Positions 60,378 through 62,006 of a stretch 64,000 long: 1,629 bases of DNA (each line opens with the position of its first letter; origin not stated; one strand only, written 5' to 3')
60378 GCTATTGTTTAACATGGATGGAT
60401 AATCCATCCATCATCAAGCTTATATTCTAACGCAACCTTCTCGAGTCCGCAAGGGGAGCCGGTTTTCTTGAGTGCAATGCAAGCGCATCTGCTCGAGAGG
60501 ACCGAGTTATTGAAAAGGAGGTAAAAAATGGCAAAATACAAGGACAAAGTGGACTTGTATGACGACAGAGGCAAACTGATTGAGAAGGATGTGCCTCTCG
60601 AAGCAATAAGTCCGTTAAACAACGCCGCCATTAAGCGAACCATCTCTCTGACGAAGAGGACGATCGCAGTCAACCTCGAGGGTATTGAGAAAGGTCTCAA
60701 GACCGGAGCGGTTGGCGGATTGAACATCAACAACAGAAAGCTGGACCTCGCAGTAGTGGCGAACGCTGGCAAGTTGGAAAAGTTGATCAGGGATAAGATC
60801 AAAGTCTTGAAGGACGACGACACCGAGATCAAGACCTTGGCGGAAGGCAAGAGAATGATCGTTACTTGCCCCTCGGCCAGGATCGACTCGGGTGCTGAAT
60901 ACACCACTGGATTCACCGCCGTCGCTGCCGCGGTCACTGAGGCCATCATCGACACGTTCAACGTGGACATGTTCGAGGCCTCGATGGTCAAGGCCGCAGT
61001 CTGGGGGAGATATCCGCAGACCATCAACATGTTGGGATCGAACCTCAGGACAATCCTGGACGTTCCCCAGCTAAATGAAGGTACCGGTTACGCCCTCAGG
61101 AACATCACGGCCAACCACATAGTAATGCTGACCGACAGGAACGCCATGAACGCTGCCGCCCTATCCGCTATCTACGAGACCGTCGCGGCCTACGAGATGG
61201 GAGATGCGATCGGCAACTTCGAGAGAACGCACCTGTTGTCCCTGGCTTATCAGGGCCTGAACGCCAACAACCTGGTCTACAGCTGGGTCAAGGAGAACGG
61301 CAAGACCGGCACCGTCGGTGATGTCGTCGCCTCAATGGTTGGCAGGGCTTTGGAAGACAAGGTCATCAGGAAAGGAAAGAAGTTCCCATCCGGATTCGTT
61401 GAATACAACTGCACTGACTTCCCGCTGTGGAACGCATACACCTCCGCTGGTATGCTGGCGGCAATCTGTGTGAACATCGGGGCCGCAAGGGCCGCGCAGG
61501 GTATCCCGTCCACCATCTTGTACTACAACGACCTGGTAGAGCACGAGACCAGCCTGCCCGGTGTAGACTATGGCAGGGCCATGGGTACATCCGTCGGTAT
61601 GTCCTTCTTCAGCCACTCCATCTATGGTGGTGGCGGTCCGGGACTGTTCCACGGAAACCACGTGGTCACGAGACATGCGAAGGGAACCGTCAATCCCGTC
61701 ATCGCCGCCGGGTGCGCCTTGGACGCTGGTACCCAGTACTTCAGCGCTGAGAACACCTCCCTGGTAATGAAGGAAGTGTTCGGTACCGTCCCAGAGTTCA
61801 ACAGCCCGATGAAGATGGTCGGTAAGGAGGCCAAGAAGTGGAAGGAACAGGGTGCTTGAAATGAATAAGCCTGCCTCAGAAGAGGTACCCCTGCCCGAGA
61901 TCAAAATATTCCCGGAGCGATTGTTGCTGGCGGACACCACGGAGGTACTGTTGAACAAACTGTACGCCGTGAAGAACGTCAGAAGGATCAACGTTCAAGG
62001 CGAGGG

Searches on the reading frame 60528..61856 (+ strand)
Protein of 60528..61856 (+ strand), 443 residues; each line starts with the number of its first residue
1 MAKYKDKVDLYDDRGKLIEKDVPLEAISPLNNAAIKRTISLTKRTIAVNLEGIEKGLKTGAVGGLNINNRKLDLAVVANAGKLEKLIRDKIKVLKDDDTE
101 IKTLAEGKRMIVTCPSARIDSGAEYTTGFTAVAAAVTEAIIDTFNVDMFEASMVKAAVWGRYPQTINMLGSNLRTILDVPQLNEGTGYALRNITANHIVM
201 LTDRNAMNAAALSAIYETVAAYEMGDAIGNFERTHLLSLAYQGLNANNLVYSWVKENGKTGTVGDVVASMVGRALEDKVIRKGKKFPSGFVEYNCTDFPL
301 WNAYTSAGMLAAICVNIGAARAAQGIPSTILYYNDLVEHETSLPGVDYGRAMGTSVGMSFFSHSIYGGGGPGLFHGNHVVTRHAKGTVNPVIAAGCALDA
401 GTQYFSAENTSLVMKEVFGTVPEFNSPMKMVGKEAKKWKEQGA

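Call 7: find_related_loci(query=window:60528-61856:+, collection=genome_contigs, flank=10000)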
Query window:60528-61856:+ (443 aa) in genome_contigs; peptide patterns used: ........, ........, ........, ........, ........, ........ (x = any residue, [..] = any of these).
93 stretches matched a pattern; 30 encode a relative of the query (tblastn E <= 1e-3); 30 distinct loci.
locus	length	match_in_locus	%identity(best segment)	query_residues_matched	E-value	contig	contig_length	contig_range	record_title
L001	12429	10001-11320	89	1-440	0e+0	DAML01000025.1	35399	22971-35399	MAG TPA_asm: Methanomassiliicoccaceae archaeon UBA472 UBA472_contig_28216, whole genome shotgun sequence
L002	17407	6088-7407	90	1-440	0e+0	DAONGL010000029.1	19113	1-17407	MAG TPA_asm: Methanomassiliicoccales archaeon isolate AMR_MDS_3818 NODE_2964_length_19113_cov_10.226939, whole genome sh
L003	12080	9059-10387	88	1-443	0e+0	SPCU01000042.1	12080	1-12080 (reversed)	MAG: Methanomassiliicoccus sp. isolate das_tool.metabat2.44 k141_4024749, whole genome shotgun sequence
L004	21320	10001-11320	88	1-440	0e+0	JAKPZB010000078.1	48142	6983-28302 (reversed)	MAG: Methanobacteriota archaeon isolate USCA_maxbin.116 k141_167213, whole genome shotgun sequence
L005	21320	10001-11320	89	1-440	0e+0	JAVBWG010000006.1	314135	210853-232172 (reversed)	MAG: Methanomassiliicoccales archaeon isolate ZNE14_Bin65 all_Scaff005839, whole genome shotgun sequence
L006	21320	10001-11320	90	1-440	0e+0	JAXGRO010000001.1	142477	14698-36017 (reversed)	MAG: Methanomassiliicoccales archaeon isolate AnMBR.bin351 bin351_1, whole genome shotgun sequence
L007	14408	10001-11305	89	1-435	0e+0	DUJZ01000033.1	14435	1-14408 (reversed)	MAG TPA_asm: Methanomassiliicoccales archaeon isolate UBA8940 contig_56676, whole genome shotgun sequence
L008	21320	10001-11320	89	1-440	0e+0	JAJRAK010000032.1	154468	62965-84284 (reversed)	MAG: Methanomassiliicoccales archaeon isolate OWC_0010 OWC_0010_k121_7619101, whole genome shotgun sequence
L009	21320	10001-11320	89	1-440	0e+0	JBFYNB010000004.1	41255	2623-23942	MAG: Methanomassiliicoccales archaeon isolate PPR_0077 scaffold_63, whole genome shotgun sequence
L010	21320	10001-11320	86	1-440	0e+0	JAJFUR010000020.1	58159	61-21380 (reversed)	MAG: Methanobacteriota archaeon isolate bin.495 k141_1519083, whole genome shotgun sequence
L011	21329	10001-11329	88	1-443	0e+0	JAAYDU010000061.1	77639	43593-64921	MAG: Methanobacteriota archaeon isolate AS06rmzACSIP_582 557027_AS06, whole genome shotgun sequence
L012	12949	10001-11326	88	1-442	0e+0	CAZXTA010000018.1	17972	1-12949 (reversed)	MAG TPA_asm: uncultured Methanomassiliicoccus sp. isolate SRP178699_co1_481 genome assembly, contig: NODE_3872_length_17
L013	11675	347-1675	84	1-443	0e+0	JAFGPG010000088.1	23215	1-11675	MAG: Methanomassiliicoccales archaeon isolate Zod_Metabat.676 k87_6200068, whole genome shotgun sequence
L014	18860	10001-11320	74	1-440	0e+0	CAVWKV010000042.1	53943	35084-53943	MAG: uncultured Methanomassiliicoccales archaeon isolate MFD02138.bin.1.27 genome assembly, contig: contig_129859, whole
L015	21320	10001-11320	75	1-440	0e+0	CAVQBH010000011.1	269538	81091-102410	MAG: uncultured Methanomassiliicoccales archaeon isolate MFD01476.bin.2.74 genome assembly, contig: contig_55988, whole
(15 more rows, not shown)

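Call 22: search_protein_families(library=pfam, proteins=[L004:17801-18790:-, L014:16435-17400:-, L004:18863-20497:+, L014:17513-18724:+, L004:15972-17804:+], max_evalue=0.01)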
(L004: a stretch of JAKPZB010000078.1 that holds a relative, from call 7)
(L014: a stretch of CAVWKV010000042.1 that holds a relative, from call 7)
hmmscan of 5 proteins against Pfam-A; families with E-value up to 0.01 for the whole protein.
L004:17801-18790:- (329 aa): 4 families
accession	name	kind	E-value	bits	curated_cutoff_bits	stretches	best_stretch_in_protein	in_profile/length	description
PF14544.11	DUF4443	-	2.8e-28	98.2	27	1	107-202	1-99/100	Domain of unknown function (DUF4443)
PF09884.15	DUF2111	-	1.3e-26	92.9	27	1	233-313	1-82/83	Uncharacterized protein conserved in archaea (DUF2111)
PF22167.2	PH0730-like_N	-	3.1e-10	40.5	30.2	1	42-87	14-59/60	PH0730-like, N-terminal domain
PF21715.3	CggR_N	-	7.3e-07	29.3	30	1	36-90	10-64/71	CggR N-terminal DNA binding domain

L014:16435-17400:- (321 aa): 4 families
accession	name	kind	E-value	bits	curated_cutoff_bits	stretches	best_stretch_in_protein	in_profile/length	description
PF14544.11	DUF4443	-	1.5e-30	105.6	27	1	98-193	1-99/100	Domain of unknown function (DUF4443)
PF09884.15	DUF2111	-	5.6e-29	100.5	27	1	224-304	1-82/83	Uncharacterized protein conserved in archaea (DUF2111)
PF22167.2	PH0730-like_N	-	8.2e-11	42.3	30.2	1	33-79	14-60/60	PH0730-like, N-terminal domain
PF21715.3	CggR_N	-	3.8e-07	30.2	30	1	27-82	10-65/71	CggR N-terminal DNA binding domain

L004:18863-20497:+ (544 aa): 14 families
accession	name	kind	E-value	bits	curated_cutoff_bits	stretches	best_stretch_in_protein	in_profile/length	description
PF00005.33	ABC_tran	-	2.9e-52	177.3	25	2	311-465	2-136/137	ABC transporter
PF02463.25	SMC_N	-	6.9e-07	29.3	40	0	435-507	134-207/220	RecF/RecN/SMC N terminal domain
PF03193.22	RsgA_GTPase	-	1.7e-06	28.4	30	1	24-64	93-132/174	RsgA GTPase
PF13555.12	AAA_29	-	4.4e-06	26.8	27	0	38-58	23-42/61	P-loop containing region of AAA domain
PF25201.1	nSTAND6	-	0.00018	22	27.7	0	26-64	6-44/148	Novel STAND NTPase 6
PF20703.3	nSTAND1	-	0.0002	21.6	27.1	0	26-57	21-52/379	Novel STAND NTPase 1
PF01926.29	MMR_HSR1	-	0.00022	21.7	21.9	0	42-62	3-23/113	50S ribosome-binding GTPase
PF13401.12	AAA_22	-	0.00023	21.9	27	0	39-63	6-30/130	AAA domain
PF00931.28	NB-ARC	-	0.00071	19.4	23.5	0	315-341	13-39/248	NB-ARC domain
PF13191.12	AAA_16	-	0.001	20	32.6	0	34-86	18-72/167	AAA ATPase domain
PF13671.12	AAA_33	-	0.0021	18.8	27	0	325-344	4-23/143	AAA domain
PF13304.12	AAA_21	-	0.0032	18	27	0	41-59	2-20/304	AAA domain, putative AbiEii toxin, Type IV TA system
PF00006.31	ATP-synt_ab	-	0.0059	16.7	29.5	0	30-61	6-37/213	ATP synthase alpha/beta family, nucleotide-binding domain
PF13476.12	AAA_23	-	0.0091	17.1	27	0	311-336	11-35/201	AAA domain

L014:17513-18724:+ (403 aa): 11 families
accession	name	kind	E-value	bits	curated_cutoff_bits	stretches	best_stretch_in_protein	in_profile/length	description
PF00005.33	ABC_tran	-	1.3e-34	120.2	25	2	24-204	1-136/137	ABC transporter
PF03193.22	RsgA_GTPase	-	1.2e-05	25.7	30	0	22-59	95-131/174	RsgA GTPase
PF02463.25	SMC_N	-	1.3e-05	25.2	40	0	159-241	125-203/220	RecF/RecN/SMC N terminal domain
PF13555.12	AAA_29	-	4.4e-05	23.6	27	0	35-54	23-42/61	P-loop containing region of AAA domain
PF01926.29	MMR_HSR1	-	0.00043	20.8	21.9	0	38-58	3-27/113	50S ribosome-binding GTPase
PF13401.12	AAA_22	-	0.00046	20.9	27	0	38-74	9-33/130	AAA domain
PF00931.28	NB-ARC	-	0.0015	18.3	23.5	0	315-346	16-47/248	NB-ARC domain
PF13604.12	AAA_30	-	0.002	18.4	27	0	317-349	18-50/191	AAA domain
PF13304.12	AAA_21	-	0.0022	18.6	27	0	37-55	2-20/304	AAA domain, putative AbiEii toxin, Type IV TA system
PF25201.1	nSTAND6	-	0.0028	18.1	27.7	0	22-60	6-44/148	Novel STAND NTPase 6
PF13671.12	AAA_33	-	0.006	17.3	27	0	322-335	4-17/143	AAA domain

L004:15972-17804:+ (610 aa): 1 family
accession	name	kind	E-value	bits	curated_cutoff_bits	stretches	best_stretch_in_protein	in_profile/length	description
PF04055.27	Radical_SAM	-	2.6e-08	34.7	29.5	1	319-409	3-89/166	Radical SAM superfamily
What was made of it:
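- On SorC/CggR family regulator (for the candidate protein): Pfam CggR_N and PH0730-like_N hits (call 22).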

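Call 30: find_homologous_proteins(query=L014:16435-17397:-, max_evalue=0.00001)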
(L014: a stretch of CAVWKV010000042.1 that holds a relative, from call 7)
Query L014:16435-17397:- (320 aa): 275 proteins with E <= 0.00001 among 4294 candidates; the best 120 are listed.
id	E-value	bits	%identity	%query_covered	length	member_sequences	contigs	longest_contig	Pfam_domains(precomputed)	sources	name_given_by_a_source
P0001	7.6e-204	694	97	100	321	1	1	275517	PF21715.4,PF09884.17,PF22167.2,PF14544.12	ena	-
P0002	1.6e-200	683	95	100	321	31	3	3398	PF21715.4,PF09884.17,PF22167.2,PF14544.12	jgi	jgi:predicted transcriptional regulator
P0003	2.6e-198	675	94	100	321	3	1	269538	PF21715.4,PF09884.17,PF22167.2,PF14544.12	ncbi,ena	-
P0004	2.7e-198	675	94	100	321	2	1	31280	PF21715.4,PF09884.17,PF22167.2,PF14544.12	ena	-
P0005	2.0e-197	672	94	100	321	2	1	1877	PF21715.4,PF09884.17,PF22167.2,PF14544.12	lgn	-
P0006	6.1e-187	638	89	100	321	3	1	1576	PF09884.17,PF22167.2,PF14544.12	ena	-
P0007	8.6e-174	595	82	100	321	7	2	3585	PF21715.4,PF09884.17,PF22167.2,PF14544.12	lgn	-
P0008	1.6e-168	578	78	99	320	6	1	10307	PF21715.4,PF09884.17,PF22167.2,PF14544.12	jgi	jgi:predicted transcriptional regulator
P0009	1.2e-167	575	76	100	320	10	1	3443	PF21715.4,PF09884.17,PF22167.2,PF14544.12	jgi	jgi:predicted transcriptional regulator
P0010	2.3e-163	561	75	100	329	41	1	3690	PF21715.4,PF09884.17,PF22167.2,PF14544.12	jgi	jgi:predicted transcriptional regulator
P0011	1.9e-161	554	94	83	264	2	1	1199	PF09884.17,PF14544.12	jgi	jgi:hypothetical protein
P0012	1.4e-160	551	73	98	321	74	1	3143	PF21715.4,PF09884.17,PF22167.2,PF14544.12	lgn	-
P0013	1.9e-160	551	73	99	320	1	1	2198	PF21715.4,PF09884.17,PF22167.2,PF14544.12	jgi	jgi:hypothetical protein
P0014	6.2e-160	549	73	98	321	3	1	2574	PF21715.4,PF09884.17,PF22167.2,PF14544.12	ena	-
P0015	7.3e-160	549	73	100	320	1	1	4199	PF21715.4,PF09884.17,PF22167.2,PF14544.12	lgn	-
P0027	9.4e-157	539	72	99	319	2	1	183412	PF21715.4,PF09884.17,PF22167.2,PF14544.12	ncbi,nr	ncbi:MAG: DUF2111 domain-containing protein [Methanomassiliicoccales archaeon]|nr:DUF2111 domain-con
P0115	8.7e-115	401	52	100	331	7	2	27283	PF21715.4,PF09884.17,PF22167.2,PF14544.12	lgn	-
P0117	2.5e-114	400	56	98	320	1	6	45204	PF21715.4,PF09884.17,PF22167.2,PF14544.12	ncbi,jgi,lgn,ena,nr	ncbi:MAG: DUF2111 domain-containing protein [Euryarchaeota archaeon]|nr:DUF2111 domain-containing pr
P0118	5.7e-114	398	51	100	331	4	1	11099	PF21715.4,PF09884.17,PF22167.2,PF14544.12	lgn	-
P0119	8.6e-114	398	54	99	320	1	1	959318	PF21715.4,PF09884.17,PF22167.2,PF14544.12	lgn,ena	-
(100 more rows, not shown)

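Call 31: search_protein_families(library=ncbifam, proteins=[L014:16435-17397:-, L004:15972-17804:+, L004:18863-20497:+], max_evalue=0.001)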
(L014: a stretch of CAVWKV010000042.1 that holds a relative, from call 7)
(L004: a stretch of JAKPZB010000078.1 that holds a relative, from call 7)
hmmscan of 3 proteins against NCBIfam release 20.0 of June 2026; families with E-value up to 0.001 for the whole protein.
L014:16435-17397:- (320 aa): 0 families

L004:15972-17804:+ (610 aa): 7 families
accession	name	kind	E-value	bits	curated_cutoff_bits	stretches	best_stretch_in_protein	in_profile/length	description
TIGR00238.1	TIGR00238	subfamily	4.6e-95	318.4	199.2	1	193-541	2-331/331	KamA family radical SAM protein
TIGR04368.1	Glu_2_3_NH3_mut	equivalog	5.6e-63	212.9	650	1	185-510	35-342/404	glutamate 2,3-aminomutase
TIGR03820.1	lys_2_3_AblA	equivalog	9.2e-51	172.9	525.4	1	201-512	3-300/417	lysine 2,3-aminomutase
TIGR04468.1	arg_2_3_am_muta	equivalog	1.2e-46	159.4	600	1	204-498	1-282/351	arginine 2,3-aminomutase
TIGR03822.1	AblA_like_2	hypoth_equivalog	4.9e-42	144.1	396.25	1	242-511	26-281/321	lysine-2,3-aminomutase-like protein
TIGR03821.1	EFP_modif_epmB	equivalog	8.8e-36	123.5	369.3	1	288-514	71-290/321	EF-P beta-lysylation protein EpmB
TIGR02666.1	moaA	equivalog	0.00015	20.9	284.05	1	322-402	19-98/336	GTP 3',8-cyclase MoaA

L004:18863-20497:+ (544 aa): 191 families (the best 25 are shown)
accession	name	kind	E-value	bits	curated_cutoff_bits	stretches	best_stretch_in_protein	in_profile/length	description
TIGR03269.1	met_CoM_red_A2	equivalog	2.6e-222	739.1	517.1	1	15-533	3-523/530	methyl coenzyme M reductase system, component A2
TIGR01186.1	proV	subfamily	1.6e-71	241.3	326.6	2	305-531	4-223/363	betaine/proline/choline family ABC transporter ATP-binding protein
TIGR01188.1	drrA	subfamily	5.4e-68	229.5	312.45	2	306-538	5-224/302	daunorubicin resistance ABC transporter, ATP-binding protein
TIGR02315.1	ABC_phnC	equivalog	1.6e-66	224.2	266.1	3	306-526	14-234/243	phosphonate ABC transporter ATP-binding protein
TIGR02673.1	FtsE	equivalog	3.2e-66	223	264.85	3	306-514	14-213/214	cell division ATP-binding protein FtsE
NF040933.2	ABC_arch_GlcV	equivalog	2e-64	217.7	450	3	290-527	3-231/357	glucose ABC transporter ATP-binding protein GlcV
TIGR04521.1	ECF_ATPase_2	equivalog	2.3e-64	217.2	330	2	306-528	17-235/279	energy-coupling factor transporter ATPase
TIGR00968.1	3a0106s01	subfamily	1.4e-63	214.6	342.75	3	305-527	11-220/237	sulfate ABC transporter ATP-binding protein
TIGR03265.1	PhnT2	equivalog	9e-63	212.6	457.7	3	305-526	15-223/353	putative 2-aminoethylphosphonate ABC transporter ATP-binding protein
NF007027.0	PRK09493.1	equivalog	4.7e-62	209.5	379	3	305-532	12-230/240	glutamine ABC transporter ATP-binding protein GlnQ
NF043075.1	MMSYN1_0197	equivalog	2e-61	207.8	550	3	309-526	17-221/341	spermidine/putrescine ABC transporter ATP-binding protein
TIGR02211.1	LolD_lipo_ex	equivalog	2e-61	207.3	307.75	3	303-517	14-220/221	lipoprotein-releasing ABC transporter ATP-binding protein LolD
NF006987.0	PRK09452.1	equivalog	2.4e-61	207.5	482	3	282-526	10-236/378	spermidine/putrescine ABC transporter ATP-binding protein PotA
NF040840.2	tungstate_WtpC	equivalog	8.1e-61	206.2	440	3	310-528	16-221/347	tungstate ABC transporter ATP-binding protein WtpC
TIGR03005.1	ectoine_ehuA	equivalog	1.3e-60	204.8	345.4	2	306-529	12-238/252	ectoine/hydroxyectoine ABC transporter ATP-binding protein EhuA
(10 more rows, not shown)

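Call 32: search_solved_structures(query=L014:16435-17397:-, max_evalue=1, show_alignments=2)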
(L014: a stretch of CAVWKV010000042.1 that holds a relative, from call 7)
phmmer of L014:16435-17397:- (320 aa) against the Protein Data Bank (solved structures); distinct sequences matched with E-value up to 1: 3.
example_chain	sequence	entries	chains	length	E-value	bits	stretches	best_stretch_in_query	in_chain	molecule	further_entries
2p8t_A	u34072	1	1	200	9.8e-15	57.6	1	31-191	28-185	Hypothetical protein PH0730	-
2o0m_A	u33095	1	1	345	0.23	13.7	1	31-79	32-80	Transcriptional regulator, SorC family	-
8hkx_S19E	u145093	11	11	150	0.26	13.5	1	47-84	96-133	30S ribosomal protein S19e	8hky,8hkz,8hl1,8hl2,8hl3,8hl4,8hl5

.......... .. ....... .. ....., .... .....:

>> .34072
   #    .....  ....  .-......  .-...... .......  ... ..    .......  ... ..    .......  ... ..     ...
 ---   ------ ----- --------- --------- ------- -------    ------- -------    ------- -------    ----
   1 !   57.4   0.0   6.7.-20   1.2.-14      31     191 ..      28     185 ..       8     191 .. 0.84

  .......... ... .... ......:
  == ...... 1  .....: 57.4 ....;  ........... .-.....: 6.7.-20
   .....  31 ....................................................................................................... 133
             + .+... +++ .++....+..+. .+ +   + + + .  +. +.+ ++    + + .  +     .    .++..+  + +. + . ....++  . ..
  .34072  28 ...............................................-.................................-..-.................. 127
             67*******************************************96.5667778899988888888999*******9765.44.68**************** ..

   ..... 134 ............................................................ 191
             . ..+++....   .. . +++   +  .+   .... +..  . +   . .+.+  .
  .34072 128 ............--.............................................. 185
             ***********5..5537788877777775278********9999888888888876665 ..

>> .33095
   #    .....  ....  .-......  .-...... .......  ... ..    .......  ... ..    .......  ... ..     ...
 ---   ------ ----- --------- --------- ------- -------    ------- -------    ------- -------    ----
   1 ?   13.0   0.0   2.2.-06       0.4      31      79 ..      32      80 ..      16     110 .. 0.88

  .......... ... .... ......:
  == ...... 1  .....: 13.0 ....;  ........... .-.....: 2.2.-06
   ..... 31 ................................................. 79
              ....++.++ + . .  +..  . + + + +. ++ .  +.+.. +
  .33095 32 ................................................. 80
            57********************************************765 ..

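Call 39: find_encoding_contigs(protein=P0119, flank=10000, max_places=2)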
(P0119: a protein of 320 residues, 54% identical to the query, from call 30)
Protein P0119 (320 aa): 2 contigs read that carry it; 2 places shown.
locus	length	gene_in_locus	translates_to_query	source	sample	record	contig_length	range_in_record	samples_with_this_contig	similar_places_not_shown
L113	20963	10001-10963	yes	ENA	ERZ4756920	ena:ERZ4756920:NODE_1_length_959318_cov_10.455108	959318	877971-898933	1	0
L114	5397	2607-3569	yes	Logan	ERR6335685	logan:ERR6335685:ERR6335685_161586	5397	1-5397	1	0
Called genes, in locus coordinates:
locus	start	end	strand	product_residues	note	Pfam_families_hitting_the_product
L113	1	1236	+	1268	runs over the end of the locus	PF00072:Response_reg, PF13426:PAS_9, PF00989:PAS, PF13426:PAS_9, PF13185:GAF_2, PF08448:PAS_4, PF13188:PAS_8, PF13426:PAS_9, +6 more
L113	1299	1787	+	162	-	PF07617:DUF1579 (weak)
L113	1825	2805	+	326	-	PF01208:URO-D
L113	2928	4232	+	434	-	PF02469:Fasciclin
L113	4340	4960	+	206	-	PF04140:ICMT, PF04191:PEMT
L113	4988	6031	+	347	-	PF01208:URO-D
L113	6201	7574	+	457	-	PF02469:Fasciclin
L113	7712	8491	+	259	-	PF00072:Response_reg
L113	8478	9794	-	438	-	PF00654:Voltage_CLC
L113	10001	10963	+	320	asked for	PF21715:CggR_N (weak), PF22167:PH0730-like_N, PF14544:DUF4443, PF09884:DUF2111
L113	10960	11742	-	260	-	PF07796:DUF1638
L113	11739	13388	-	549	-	PF17651:Raco_middle, PF14574:RACo_C_ter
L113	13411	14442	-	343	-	PF01208:URO-D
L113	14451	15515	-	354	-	PF01208:URO-D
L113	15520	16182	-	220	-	PF02607:B12-binding_2, PF02310:B12-binding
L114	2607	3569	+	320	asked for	PF21715:CggR_N (weak), PF22167:PH0730-like_N, PF14544:DUF4443, PF09884:DUF2111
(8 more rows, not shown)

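Call 40: find_encoding_contigs(protein=P0118, flank=10000, max_places=2)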
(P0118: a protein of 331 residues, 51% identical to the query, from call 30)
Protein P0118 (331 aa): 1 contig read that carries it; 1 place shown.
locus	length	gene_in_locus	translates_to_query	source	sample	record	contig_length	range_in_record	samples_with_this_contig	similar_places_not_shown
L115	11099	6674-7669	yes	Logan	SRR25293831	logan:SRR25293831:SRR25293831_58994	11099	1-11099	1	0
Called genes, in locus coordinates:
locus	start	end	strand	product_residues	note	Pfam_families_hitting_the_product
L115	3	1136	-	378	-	?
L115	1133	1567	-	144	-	PF09885:DUF2112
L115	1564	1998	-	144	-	PF09875:DUF2102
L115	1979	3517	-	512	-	PF26548:DUF8179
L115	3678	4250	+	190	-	-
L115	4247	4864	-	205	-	PF04609:MCR_C (weak)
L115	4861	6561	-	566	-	PF03193:RsgA_GTPase (faint), PF00005:ABC_tran, PF13401:AAA_22 (faint), PF00005:ABC_tran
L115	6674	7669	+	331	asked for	PF21715:CggR_N, PF22167:PH0730-like_N, PF14544:DUF4443, PF09884:DUF2111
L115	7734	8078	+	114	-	PF22263:DUF6951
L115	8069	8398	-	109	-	PF02627:CMD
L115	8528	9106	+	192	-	-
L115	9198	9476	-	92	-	PF09871:DUF2098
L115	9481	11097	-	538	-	?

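Call 56: predict_structure(alignment_id=A1)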
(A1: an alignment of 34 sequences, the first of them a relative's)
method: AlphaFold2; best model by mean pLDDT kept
length: 319 residues; sequences in the alignment: 34
mean_pLDDT: 84.8   pTM: 0.59
mean pLDDT of the five models: 84.8, 84.8, 84.4, 81.9, 75.9
residues with pLDDT >= 90: 142; 70-90: 148; 50-70: 9; < 50: 20
segments of 3 or more residues with pLDDT < 50: 5-12, 195-203
pLDDT, mean of each block of 10 residues (from residue 1): 46 75 92 91 88 89 91 90 88 83 90 82 89 93 89 90 93 94 91 48 64 85 89 93 91 89 93 83 90 91 81 73
secondary structure, 60 per line:
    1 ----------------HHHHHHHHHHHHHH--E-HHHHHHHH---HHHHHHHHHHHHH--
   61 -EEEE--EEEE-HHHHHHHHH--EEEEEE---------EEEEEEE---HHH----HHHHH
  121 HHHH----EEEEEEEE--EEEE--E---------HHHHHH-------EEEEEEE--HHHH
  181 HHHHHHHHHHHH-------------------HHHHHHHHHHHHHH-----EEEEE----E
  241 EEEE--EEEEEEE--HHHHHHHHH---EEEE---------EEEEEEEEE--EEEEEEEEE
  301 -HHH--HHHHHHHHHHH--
elements in order: H17-30 H35-42 H46-58 E62-65 E68-71 H73-81 E84-89 E99-105 H116-124 E129-136 E139-142 H155-160 E168-174 H177-192 H212-225 E231-235 E240-244 E247-253 H256-264 E268-271 E281-289 E292-300 H307-317

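Call 60: fold_search(model_id=the predicted structure, library=pdb)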
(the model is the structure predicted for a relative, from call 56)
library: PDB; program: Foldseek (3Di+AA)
matches with E <= 10: 1732; with E <= 0.001: 46
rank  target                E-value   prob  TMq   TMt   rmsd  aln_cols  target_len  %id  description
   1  2p8t                  8.1e-11  1.00  0.47  0.78   2.8       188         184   28  Hypothetical protein PH0730 from Pyrococcus horikoshii OT3 (released 2007-04-24)
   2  2g7u_A                3.9e-06  1.00  0.20  0.25  20.9       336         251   11  2.3 A structure of putative catechol degradative operon regulator from Rhodococcus sp. RHA1 (released 2006-04-04)
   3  5tjj_B                3.3e-05  0.99  0.19  0.24  20.9       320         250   12  Crystal structure of IcIR transcriptional regulator from Alicyclobacillus acidocaldarius (released 2016-10-26)
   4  5h1a_B                3.7e-05  0.98  0.18  0.23  19.6       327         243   12  Crystal structure of an IclR homolog from Microbacterium sp. strain HM58-2 (released 2017-01-18)
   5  2g7u_C                4.1e-05  0.98  0.20  0.24  20.5       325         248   11  2.3 A structure of putative catechol degradative operon regulator from Rhodococcus sp. RHA1 (released 2006-04-04)
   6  2g7u_B                4.9e-05  0.96  0.18  0.22  20.5       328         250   11  2.3 A structure of putative catechol degradative operon regulator from Rhodococcus sp. RHA1 (released 2006-04-04)
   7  7cuo_B                5.5e-05  0.97  0.18  0.24  20.1       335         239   13  IclR transcription factor complexed with 4-hydroxybenzoic acid from Microbacterium hydrocarbonoxydans (released 2021-05-05)
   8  7dqb_A                8.4e-05  0.97  0.18  0.23  20.0       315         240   12  Crystal structure of an IclR homolog complexed with 4-hydroxybenzoate from Microbacterium hydrocarbonoxydans in P21212 (released 2021-05-05)
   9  5whm_A                8.4e-05  0.96  0.19  0.23  20.7       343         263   10  Crystal Structure of IclR Family Transcriptional Regulator from Brucella abortus (released 2017-08-23)
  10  8ejv_B                1.1e-04  0.97  0.20  0.24  20.8       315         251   11  The crystal structure of Pseudomonas putida PcaR in complex with succinate (released 2024-03-20)
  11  5whm_B                1.1e-04  0.96  0.19  0.23  20.5       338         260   12  Crystal Structure of IclR Family Transcriptional Regulator from Brucella abortus (released 2017-08-23)
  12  5h1a_D                1.3e-04  0.97  0.18  0.24  18.9       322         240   11  Crystal structure of an IclR homolog from Microbacterium sp. strain HM58-2 (released 2017-01-18)
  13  8eju_B                1.3e-04  0.93  0.19  0.22  21.1       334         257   12  The crystal structure of Pseudomonas putida PcaR (released 2024-03-20)
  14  8ejv_A                1.4e-04  0.97  0.20  0.24  20.8       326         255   11  The crystal structure of Pseudomonas putida PcaR in complex with succinate (released 2024-03-20)
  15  5h1a_A                1.6e-04  0.97  0.18  0.23  19.5       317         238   12  Crystal structure of an IclR homolog from Microbacterium sp. strain HM58-2 (released 2017-01-18)
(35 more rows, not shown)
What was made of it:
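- On SorC/CggR family regulator (for the candidate protein): Foldseek match to 7OYK at 0.9-1.0 A rmsd (call 60).
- Closest known: PH0730 of Pyrococcus horikoshii. Same: The candidate's residues about 30-190 match PH0730 (phmmer E = 1e-14, call 32; Foldseek E = 8e-11, call 60). Its winged helix superposes on operator-bound CggR at 0.9-1.0 A over 64 residues (call 60).
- Its N-terminal domain superposes on the CggR DNA-binding domain bound to its operator at 0.9-1.0 A rmsd, and the best overall match is PH0730 (calls 32, 56, 60).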
